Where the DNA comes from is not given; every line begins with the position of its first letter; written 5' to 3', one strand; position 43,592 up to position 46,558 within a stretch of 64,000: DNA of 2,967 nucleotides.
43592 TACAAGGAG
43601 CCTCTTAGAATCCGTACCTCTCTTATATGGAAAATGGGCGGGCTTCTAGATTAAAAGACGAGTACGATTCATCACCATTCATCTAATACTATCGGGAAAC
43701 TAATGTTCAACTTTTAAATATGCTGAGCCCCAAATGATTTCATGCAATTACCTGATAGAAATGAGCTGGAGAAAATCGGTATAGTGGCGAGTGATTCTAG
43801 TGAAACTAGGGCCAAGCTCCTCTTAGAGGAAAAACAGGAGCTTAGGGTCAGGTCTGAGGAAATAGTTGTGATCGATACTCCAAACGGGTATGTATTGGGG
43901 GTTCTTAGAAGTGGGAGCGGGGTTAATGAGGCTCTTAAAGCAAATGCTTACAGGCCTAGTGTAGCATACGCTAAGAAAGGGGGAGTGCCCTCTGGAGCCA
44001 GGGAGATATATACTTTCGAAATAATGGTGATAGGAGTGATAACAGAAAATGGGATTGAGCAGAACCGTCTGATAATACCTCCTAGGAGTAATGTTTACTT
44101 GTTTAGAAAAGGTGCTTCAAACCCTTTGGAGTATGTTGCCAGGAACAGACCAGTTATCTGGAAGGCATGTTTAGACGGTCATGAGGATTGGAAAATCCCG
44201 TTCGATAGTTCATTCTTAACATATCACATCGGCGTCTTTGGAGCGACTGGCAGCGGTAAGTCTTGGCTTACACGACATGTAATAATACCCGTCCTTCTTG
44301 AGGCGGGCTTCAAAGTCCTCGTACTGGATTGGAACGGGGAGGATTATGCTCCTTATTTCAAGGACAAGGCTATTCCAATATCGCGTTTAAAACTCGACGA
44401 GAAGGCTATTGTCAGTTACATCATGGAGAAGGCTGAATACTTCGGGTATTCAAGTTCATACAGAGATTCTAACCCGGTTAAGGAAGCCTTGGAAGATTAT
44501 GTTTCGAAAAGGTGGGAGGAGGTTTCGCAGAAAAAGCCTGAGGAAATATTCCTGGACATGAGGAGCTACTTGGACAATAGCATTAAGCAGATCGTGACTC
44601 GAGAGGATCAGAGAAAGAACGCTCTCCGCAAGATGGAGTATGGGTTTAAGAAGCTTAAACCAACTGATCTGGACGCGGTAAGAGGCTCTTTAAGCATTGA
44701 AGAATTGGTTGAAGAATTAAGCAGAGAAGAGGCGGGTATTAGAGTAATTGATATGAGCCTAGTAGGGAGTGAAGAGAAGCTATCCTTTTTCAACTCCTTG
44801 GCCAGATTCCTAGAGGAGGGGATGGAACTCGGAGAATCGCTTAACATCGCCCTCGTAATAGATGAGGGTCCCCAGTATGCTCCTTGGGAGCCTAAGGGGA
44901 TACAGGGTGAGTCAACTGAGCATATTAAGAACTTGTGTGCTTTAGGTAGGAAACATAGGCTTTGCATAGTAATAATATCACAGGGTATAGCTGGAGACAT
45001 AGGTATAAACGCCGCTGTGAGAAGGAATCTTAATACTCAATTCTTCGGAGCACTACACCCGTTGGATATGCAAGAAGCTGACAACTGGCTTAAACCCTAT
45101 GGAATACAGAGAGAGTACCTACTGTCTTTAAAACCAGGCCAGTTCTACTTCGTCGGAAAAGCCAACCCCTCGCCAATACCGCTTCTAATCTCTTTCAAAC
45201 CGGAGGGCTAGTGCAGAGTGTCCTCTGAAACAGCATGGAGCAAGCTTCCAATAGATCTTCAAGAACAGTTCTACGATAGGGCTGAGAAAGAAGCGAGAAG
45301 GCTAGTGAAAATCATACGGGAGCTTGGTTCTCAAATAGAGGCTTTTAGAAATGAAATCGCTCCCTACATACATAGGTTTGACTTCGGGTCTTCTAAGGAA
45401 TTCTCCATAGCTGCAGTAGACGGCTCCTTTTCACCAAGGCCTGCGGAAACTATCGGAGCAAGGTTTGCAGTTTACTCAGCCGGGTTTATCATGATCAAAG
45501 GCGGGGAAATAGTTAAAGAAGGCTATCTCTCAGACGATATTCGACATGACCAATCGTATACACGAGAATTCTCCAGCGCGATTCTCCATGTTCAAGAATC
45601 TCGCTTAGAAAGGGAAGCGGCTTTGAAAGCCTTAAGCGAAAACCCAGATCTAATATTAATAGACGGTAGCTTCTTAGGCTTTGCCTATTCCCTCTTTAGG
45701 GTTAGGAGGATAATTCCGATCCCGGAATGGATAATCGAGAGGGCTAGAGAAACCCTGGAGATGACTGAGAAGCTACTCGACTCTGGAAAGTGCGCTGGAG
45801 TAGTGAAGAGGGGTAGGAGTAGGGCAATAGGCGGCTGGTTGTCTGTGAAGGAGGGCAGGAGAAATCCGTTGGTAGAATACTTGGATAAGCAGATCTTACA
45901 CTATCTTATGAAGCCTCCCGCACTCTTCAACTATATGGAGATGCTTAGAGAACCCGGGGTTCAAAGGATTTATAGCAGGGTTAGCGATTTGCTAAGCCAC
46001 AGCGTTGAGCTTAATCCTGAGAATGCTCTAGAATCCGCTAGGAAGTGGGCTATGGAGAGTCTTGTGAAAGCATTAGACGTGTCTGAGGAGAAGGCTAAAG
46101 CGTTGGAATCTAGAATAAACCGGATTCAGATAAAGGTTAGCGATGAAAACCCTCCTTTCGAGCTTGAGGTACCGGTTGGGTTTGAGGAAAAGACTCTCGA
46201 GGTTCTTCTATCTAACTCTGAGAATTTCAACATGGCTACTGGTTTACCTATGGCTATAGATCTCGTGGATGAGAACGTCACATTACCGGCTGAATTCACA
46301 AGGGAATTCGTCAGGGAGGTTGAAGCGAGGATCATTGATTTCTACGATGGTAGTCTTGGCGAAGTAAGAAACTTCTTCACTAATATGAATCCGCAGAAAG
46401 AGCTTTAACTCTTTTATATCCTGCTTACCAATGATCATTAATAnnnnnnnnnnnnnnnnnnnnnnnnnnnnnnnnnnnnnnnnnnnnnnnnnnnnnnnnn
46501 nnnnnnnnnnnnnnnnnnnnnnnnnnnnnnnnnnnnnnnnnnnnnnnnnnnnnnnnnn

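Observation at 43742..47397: HerA-like ATPase / NurA nuclease / DHH-DHHA1 phosphoesterase operon with no mre11-rad50 nearby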

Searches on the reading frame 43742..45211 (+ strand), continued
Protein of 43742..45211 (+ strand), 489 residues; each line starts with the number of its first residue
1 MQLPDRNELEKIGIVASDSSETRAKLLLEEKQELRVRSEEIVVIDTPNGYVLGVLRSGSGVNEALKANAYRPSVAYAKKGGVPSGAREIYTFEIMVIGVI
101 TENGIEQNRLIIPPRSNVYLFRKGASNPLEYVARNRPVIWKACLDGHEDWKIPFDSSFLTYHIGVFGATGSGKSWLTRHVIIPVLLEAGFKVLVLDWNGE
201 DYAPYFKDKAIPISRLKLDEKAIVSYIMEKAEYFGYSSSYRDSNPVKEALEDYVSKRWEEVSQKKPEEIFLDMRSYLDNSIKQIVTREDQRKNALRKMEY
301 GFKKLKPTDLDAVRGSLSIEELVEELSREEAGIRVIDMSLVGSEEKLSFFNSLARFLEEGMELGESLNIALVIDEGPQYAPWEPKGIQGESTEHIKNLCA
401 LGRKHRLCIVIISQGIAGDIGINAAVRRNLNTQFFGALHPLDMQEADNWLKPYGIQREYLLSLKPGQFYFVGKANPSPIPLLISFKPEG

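Call 69: search_solved_structures(query=A1, max_evalue=1)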
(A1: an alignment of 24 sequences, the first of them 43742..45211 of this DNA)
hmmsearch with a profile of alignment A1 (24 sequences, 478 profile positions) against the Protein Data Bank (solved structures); distinct sequences matched with E-value up to 1: 15.
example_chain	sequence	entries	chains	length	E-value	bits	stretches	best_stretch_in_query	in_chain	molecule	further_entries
9c1m_M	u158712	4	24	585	4.7e-11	45.4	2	80-261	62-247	ATP-binding protein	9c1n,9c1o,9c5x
8xau_A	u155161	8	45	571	7.1e-09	38.2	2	298-404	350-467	ATP-binding protein | HerA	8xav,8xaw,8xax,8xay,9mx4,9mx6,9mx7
4d2i_A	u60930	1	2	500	2.1e-07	33.4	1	144-407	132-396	HERA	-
9x1l_A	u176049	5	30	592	0.00019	23.7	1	71-353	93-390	DNA helicase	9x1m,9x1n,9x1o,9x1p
8wiv_A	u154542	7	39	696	0.0006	22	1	150-204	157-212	Helicase HerA central domain-containing protein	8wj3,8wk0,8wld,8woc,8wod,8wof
8ziq_M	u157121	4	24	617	0.00091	21.4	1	149-174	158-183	HerA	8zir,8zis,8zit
6o1w_A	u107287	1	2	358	0.021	16.9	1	155-226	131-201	DNA translocase coupling protein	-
6o1x_A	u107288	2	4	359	0.021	16.9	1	155-226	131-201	DNA translocase coupling protein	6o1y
6o1z_A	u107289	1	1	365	0.022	16.8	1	155-226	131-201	DNA translocase coupling protein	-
4r2h_A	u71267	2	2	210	0.028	16.5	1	157-228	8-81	STIV B204 ATPase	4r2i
7es4_A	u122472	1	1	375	0.061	15.4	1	142-191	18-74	DNA phosphorothioation-dependent restriction protein DptH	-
4kfr_A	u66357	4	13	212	0.15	14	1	160-228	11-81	Genome packaging NTPase B204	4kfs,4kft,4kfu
7exx_A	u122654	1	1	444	0.61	12.1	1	227-339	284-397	DNA phosphorothioation-dependent restriction protein DptG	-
8j4u_M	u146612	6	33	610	0.94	11.5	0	150-214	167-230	Nucleoside triphosphate hydrolase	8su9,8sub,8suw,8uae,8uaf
4yuu_q1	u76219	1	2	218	0.98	11.4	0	230-314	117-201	Extrinsic protein in photosystem II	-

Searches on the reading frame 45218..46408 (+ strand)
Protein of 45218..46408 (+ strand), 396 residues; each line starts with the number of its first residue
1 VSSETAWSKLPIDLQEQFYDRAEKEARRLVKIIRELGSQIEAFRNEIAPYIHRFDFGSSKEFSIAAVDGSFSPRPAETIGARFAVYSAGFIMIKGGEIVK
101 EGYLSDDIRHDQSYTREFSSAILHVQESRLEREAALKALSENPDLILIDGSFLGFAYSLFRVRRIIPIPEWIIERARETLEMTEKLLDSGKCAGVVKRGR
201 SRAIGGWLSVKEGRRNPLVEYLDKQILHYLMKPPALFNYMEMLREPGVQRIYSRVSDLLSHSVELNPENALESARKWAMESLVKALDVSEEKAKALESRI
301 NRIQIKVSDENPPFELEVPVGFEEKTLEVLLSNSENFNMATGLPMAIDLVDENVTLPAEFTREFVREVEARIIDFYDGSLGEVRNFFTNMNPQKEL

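Call 3: search_protein_families(library=pfam, proteins=[window:45218-46408:+], max_evalue=0.01)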
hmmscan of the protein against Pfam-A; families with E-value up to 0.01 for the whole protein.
window:45218-46408:+ (396 aa): 1 family
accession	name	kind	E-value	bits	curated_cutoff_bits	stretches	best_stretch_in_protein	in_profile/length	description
PF09376.16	NurA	-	1e-09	38.7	21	1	63-354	2-252/254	NurA domain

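Call 4: search_protein_families(library=ncbifam, proteins=[window:45218-46408:+], max_evalue=0.01)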
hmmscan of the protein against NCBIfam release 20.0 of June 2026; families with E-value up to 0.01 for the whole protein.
window:45218-46408:+ (396 aa): 0 families

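Call 5: search_protein_families(library=padloc, proteins=[window:45218-46408:+], max_evalue=0.01)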
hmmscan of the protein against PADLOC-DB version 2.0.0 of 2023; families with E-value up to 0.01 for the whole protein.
window:45218-46408:+ (396 aa): 0 families

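Call 18: search_solved_structures(query=window:45218-46408:+, max_evalue=1)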
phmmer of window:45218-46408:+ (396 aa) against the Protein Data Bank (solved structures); distinct sequences matched with E-value up to 1: 0.

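Call 34: find_homologous_proteins(query=window:45218-46408:+)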
Query window:45218-46408:+ (396 aa): 58 proteins with E <= 0.001 among 8000 candidates.
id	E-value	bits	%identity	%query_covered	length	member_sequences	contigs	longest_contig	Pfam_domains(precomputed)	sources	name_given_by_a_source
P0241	1.2e-256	869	100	100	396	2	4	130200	PF09376.17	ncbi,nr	ncbi:MAG: DNA double-strand break repair nuclease NurA [Candidatus Brockarchaeota archaeon]|nr:DNA d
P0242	4.0e-256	867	100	100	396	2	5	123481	PF09376.17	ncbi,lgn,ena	ncbi:MAG: DNA double-strand break repair nuclease NurA [Thermoproteota archaeon]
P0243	4.4e-235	798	91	100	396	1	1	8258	PF09376.17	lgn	-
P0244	4.2e-220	748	85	100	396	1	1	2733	PF09376.17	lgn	-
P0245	8.5e-218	741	84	100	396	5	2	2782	PF09376.17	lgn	-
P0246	1.5e-216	737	84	100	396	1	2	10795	PF09376.17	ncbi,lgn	ncbi:MAG: DNA double-strand break repair nuclease NurA [Thermoproteota archaeon]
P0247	1.3e-215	734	84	100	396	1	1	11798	PF09376.17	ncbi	ncbi:MAG: DNA double-strand break repair nuclease NurA [Thermoproteota archaeon]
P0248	1.4e-215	734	83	100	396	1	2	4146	PF09376.17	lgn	-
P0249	1.9e-214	730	83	100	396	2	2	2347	PF09376.17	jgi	-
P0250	1.8e-213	727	81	100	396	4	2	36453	PF09376.17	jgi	jgi:hypothetical protein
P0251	3.9e-192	656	73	100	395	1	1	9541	PF09376.17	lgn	-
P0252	2.0e-191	654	74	100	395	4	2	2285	PF09376.17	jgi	-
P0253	1.7e-188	644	73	99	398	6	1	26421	PF09376.17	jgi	-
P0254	2.5e-188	644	72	100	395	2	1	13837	PF09376.17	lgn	-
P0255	5.5e-188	643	72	100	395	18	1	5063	PF09376.17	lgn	-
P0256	1.2e-184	632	72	100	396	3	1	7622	PF09376.17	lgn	-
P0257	3.8e-183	627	71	100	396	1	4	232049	PF09376.17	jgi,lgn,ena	jgi:hypothetical protein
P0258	6.1e-182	623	71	100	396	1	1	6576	PF09376.17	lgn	-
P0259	3.1e-180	617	71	100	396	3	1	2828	PF09376.17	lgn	-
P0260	5.1e-175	600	69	100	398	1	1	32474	PF09376.17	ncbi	ncbi:MAG: DNA double-strand break repair nuclease NurA [Thermoproteota archaeon]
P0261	1.5e-162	559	64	99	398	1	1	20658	PF09376.17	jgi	jgi:hypothetical protein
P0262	1.4e-159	549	64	100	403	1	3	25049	PF09376.17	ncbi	ncbi:MAG: DNA double-strand break repair nuclease NurA [Thermoproteota archaeon]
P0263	5.6e-158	544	63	100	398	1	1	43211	PF09376.17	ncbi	ncbi:MAG: DNA double-strand break repair nuclease NurA [Thermoproteota archaeon]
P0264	7.4e-158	544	63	100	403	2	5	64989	PF09376.17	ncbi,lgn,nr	ncbi:MAG: DNA double-strand break repair nuclease NurA [Thermoproteota archaeon]|nr:DNA double-stran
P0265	2.0e-157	542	62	100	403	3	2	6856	PF09376.17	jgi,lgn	-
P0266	1.0e-155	537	62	100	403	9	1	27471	PF09376.17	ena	-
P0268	5.4e-153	528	62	100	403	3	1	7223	PF09376.17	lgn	-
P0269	6.6e-153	527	61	100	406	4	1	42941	PF09376.17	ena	-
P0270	2.1e-147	509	59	100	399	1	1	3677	PF09376.17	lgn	-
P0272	2.0e-114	401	59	77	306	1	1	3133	PF09376.17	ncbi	-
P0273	6.4e-92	327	44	100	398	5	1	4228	PF09376.17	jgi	-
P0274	3.2e-86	308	42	99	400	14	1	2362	PF09376.17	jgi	jgi:hypothetical protein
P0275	1.6e-62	230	37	100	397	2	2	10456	PF09376.17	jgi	-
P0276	4.6e-57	212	34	100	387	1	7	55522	PF09376.17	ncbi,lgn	ncbi:MAG: DNA double-strand break repair nuclease NurA [Nitrososphaerota archaeon]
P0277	7.4e-55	205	35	100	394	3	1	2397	PF09376.17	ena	-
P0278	1.0e-54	204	36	98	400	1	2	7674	PF09376.17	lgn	-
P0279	3.9e-54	202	36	100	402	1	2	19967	PF09376.17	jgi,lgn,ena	jgi:hypothetical protein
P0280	7.4e-54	201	35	98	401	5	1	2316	PF09376.17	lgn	-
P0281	2.3e-53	200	36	98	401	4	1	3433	PF09376.17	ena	-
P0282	1.7e-51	194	34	98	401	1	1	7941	PF09376.17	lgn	-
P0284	3.8e-50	189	35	97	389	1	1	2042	PF09376.17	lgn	-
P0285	1.4e-48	184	36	98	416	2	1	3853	PF09376.17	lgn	-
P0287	1.7e-47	181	34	99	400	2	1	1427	PF09376.17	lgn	-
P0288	1.2e-46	178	32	100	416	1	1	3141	PF09376.17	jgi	-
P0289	1.3e-46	178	33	99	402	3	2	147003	PF09376.17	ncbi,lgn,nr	ncbi:MAG: DNA double-strand break repair nuclease NurA [Thaumarchaeota archaeon]|nr:DNA double-stran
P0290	1.1e-45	175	33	100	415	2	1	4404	PF09376.17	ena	-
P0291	2.2e-45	174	33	100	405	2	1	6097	PF09376.17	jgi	-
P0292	1.3e-44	171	32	98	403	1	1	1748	PF09376.17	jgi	-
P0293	7.4e-43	165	31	99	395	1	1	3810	PF09376.17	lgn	-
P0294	9.0e-43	165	32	99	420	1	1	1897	PF09376.17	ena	-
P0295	2.6e-42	163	32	99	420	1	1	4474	PF09376.17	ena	-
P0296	2.0e-40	157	35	85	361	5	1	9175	PF09376.17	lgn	-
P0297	1.9e-32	131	32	97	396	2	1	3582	PF09376.17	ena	-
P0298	6.1e-31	126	28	99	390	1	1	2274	PF09376.17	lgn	-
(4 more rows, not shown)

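Call 53: predict_structure(alignment_id=A2)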
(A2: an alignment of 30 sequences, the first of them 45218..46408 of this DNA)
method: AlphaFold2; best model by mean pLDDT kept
length: 396 residues; sequences in the alignment: 30
mean_pLDDT: 92.0   pTM: 0.88
mean pLDDT of the five models: 92.0, 91.9, 81.7, 80.0, 78.7
residues with pLDDT >= 90: 299; 70-90: 86; 50-70: 8; < 50: 3
segments of 3 or more residues with pLDDT < 50: none
pLDDT, mean of each block of 10 residues (from residue 1): 74 96 97 94 97 87 96 84 94 93 94 84 94 98 97 90 84 93 97 95 98 97 96 97 95 97 94 95 92 94 96 96 95 92 94 91 89 87 80 51
secondary structure, 60 per line:
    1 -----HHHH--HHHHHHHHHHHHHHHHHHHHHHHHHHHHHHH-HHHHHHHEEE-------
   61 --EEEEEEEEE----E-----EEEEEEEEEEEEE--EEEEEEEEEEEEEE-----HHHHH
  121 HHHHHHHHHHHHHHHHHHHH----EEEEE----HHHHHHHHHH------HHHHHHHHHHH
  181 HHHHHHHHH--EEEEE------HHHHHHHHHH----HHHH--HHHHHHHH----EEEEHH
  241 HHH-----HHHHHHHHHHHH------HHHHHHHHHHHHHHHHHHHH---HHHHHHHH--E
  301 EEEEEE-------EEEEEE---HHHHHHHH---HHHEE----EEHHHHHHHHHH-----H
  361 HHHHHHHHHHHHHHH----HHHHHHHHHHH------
elements in order: H6-9 H12-42 H44-50 E51-53 E63-71 E82-94 E97-110 H116-140 E145-149 H154-163 H170-189 E192-196 H203-212 H217-220 H223-230 E235-238 H239-243 H249-260 H267-286 H290-297 E300-306 E314-319 H323-330 H345-354 H360-375 H380-390

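Call 58: fold_search(model_id=the predicted structure, library=pdb)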
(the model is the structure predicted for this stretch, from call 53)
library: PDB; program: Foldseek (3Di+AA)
matches with E <= 10: 935; with E <= 0.001: 37
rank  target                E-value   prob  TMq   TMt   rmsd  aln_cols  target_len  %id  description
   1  2ygk_A                4.7e-12  1.00  0.55  0.66   6.4       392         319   14  Crystal structure of the NurA nuclease from Sulfolobus solfataricus (released 2011-12-14)
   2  9x1n_G                2.8e-08  1.00  0.48  0.48  10.0       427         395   13  The cryo-EM structure of HerA-NurA complex with ATPgammaS and dsDNA from Thermococcus kodakarensis (State 1) (released 2026-02-04)
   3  3taz_A                2.8e-08  1.00  0.42  0.39  18.2       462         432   15  Crystal structure of NurA bound to dAMP and manganese (released 2011-11-23)
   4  3taz_B                4.1e-08  1.00  0.41  0.38  16.9       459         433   14  Crystal structure of NurA bound to dAMP and manganese (released 2011-11-23)
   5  3tal_A                8.3e-08  1.00  0.39  0.37  19.1       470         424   14  Crystal structure of NurA with manganese (released 2011-11-23)
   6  3tai_B                1.0e-07  1.00  0.46  0.43  11.9       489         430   14  Crystal structure of NurA (released 2011-11-23)
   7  3tal_B                1.2e-07  1.00  0.39  0.37  17.2       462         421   13  Crystal structure of NurA with manganese (released 2011-11-23)
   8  3tai_A                2.9e-07  1.00  0.38  0.36  18.0       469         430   13  Crystal structure of NurA (released 2011-11-23)
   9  8wfd_G                4.6e-06  1.00  0.45  0.48   8.7       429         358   11  The cryo-EM structure of TdpAB in complex with AMPPNP and DNA (released 2025-01-22)
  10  6ozh_D                8.3e-06  1.00  0.28  0.43  14.8       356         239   14  Crystal structure of Ciona intestinalis (Ci) Endonuclease V in complex with a 24mer DNA containing an inosine followed (released 2019-09-04)
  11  6ozi_B                1.0e-05  1.00  0.34  0.50  12.1       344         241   12  Crystal structure of Ciona intestinalis (Ci) Endonuclease V (D234N) in complex with a 23mer DNA containing an inosine  (released 2019-09-04)
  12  6ozh_A                1.7e-05  1.00  0.32  0.48  13.4       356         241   13  Crystal structure of Ciona intestinalis (Ci) Endonuclease V in complex with a 24mer DNA containing an inosine followed (released 2019-09-04)
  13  6ozk_B                2.0e-05  1.00  0.30  0.46  13.4       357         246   13  Crystal structure of Mus musculus (Mm) Endonuclease V in complex with a 23mer RNA oligo containing an inosine after 68 (released 2019-09-04)
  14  6ozj_A                2.7e-05  1.00  0.33  0.50  12.4       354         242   14  Crystal structure of Mus musculus (Mm) Endonuclease V in complex with a 23mer RNA oligo containing an inosine in the a (released 2019-09-04)
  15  6ozl_B                2.9e-05  1.00  0.32  0.48  13.0       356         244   13  Crystal structure of Mus musculus (Mm) Endonuclease V in complex with a 23mer RNA oligo containing an inosine after a  (released 2019-09-04)
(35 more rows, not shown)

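Call 70: search_solved_structures(query=A2, max_evalue=1, show_alignments=2)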
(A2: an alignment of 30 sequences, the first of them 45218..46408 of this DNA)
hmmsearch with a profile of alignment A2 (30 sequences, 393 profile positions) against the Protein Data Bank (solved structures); distinct sequences matched with E-value up to 1: 11.
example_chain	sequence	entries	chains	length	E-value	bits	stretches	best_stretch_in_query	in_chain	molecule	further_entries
7ejb_A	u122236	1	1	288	0.02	17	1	34-108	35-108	Juvenile hormone acid methyltransferase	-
7ec0_A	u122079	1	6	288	0.021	16.9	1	35-108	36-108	Juvenile hormone acid methyltransferase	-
7ebs_A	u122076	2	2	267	0.028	16.5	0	38-108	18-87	Juvenile hormone acid methyltransferase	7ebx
9x1l_G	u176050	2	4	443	0.031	16.4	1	33-153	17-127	5'-3' nuclease, encoded next to Rad50 and Mre11 homologs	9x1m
9jh2_A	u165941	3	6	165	0.14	14.2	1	230-315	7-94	Nuclear factor 1 A-type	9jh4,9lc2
9xvf_A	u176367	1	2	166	0.14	14.2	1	230-315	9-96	Nuclear factor 1 A-type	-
9xvq_A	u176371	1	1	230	0.29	13.2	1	230-315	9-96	Nuclear factor 1 A-type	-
4abk_A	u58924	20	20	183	0.49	12.5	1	101-163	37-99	POLY [ADP-RIBOSE] POLYMERASE 14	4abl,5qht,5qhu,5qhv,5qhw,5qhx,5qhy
7d2c_A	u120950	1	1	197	0.58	12.2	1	101-162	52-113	Protein mono-ADP-ribosyltransferase PARP14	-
9njf_Y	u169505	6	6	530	0.58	12.2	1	213-313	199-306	Probable ATP-binding protein YbiT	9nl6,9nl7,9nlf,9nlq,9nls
3teq_A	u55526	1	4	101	0.72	11.9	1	5-55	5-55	Stromal interaction molecule 1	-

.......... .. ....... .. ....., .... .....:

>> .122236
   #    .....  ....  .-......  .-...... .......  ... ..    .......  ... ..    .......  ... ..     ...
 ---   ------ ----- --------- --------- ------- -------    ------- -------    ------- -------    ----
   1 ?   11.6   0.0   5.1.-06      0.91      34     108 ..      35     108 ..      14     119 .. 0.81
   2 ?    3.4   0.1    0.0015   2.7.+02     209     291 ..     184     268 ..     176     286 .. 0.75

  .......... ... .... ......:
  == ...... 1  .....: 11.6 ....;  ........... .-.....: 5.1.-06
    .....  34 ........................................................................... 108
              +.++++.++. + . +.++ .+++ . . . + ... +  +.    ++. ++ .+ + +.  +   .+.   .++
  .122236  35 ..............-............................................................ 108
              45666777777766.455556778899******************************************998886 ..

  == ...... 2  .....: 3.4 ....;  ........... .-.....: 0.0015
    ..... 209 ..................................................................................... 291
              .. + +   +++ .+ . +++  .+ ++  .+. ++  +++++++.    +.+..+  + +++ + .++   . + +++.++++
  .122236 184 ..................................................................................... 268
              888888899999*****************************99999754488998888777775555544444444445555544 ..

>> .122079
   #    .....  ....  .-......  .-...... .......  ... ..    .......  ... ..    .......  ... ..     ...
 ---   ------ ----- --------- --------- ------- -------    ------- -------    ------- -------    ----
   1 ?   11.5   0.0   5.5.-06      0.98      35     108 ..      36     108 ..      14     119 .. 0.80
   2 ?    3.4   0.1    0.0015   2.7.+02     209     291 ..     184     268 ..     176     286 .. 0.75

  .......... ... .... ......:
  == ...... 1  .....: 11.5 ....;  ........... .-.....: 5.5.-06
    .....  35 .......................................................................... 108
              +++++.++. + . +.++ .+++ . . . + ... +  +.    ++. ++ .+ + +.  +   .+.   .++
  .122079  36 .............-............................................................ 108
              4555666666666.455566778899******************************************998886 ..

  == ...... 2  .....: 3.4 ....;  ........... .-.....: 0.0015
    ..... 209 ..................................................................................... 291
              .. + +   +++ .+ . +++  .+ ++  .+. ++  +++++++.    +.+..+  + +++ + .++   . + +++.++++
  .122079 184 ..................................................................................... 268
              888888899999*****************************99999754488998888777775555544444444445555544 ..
